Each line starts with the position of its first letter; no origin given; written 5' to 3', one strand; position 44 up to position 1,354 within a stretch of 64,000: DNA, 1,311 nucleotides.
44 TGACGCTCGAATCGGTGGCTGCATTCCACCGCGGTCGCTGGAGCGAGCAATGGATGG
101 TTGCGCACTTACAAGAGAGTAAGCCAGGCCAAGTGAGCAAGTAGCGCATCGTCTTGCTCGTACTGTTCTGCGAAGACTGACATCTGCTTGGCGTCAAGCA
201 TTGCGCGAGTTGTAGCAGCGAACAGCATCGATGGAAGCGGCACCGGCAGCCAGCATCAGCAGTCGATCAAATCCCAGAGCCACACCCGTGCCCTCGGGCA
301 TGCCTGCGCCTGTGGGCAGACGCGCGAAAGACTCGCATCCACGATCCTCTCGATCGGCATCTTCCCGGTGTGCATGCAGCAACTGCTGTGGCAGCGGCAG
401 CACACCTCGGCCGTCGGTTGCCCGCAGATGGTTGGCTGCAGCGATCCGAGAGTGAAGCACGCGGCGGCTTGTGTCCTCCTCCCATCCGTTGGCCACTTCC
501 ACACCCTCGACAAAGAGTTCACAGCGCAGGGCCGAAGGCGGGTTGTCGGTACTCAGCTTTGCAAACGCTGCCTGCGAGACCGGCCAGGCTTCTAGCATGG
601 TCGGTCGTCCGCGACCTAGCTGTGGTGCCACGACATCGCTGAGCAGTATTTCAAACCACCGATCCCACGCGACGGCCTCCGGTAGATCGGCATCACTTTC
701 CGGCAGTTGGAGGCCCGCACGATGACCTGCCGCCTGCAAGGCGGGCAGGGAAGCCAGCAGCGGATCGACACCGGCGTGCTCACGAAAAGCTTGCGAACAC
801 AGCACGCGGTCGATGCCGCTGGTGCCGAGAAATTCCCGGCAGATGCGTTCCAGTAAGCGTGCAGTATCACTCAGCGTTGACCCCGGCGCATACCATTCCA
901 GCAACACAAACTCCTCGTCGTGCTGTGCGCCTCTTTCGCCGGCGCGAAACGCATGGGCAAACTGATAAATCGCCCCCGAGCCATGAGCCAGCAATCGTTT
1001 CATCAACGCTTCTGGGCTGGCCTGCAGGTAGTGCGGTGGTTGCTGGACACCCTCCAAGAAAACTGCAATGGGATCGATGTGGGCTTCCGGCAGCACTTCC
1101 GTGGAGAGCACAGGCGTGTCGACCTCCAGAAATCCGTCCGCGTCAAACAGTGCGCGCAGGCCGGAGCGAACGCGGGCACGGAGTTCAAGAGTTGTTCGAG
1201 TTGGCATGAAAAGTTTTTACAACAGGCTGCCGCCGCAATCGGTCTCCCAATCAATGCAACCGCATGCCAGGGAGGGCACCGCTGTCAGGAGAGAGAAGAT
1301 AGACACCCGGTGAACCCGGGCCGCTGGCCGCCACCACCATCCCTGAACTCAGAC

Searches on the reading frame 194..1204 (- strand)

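Call 61: search_protein_families(library=pfam, proteins=[window:194-1204:-], max_evalue=0.00001)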
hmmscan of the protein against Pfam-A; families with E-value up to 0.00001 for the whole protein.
window:194-1204:- (336 aa): 1 family
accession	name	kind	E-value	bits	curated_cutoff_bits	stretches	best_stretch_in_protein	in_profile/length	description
PF00152.25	tRNA-synt_2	-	4.7e-25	88.7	25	1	3-331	19-304/308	tRNA synthetases class II (D, K and N)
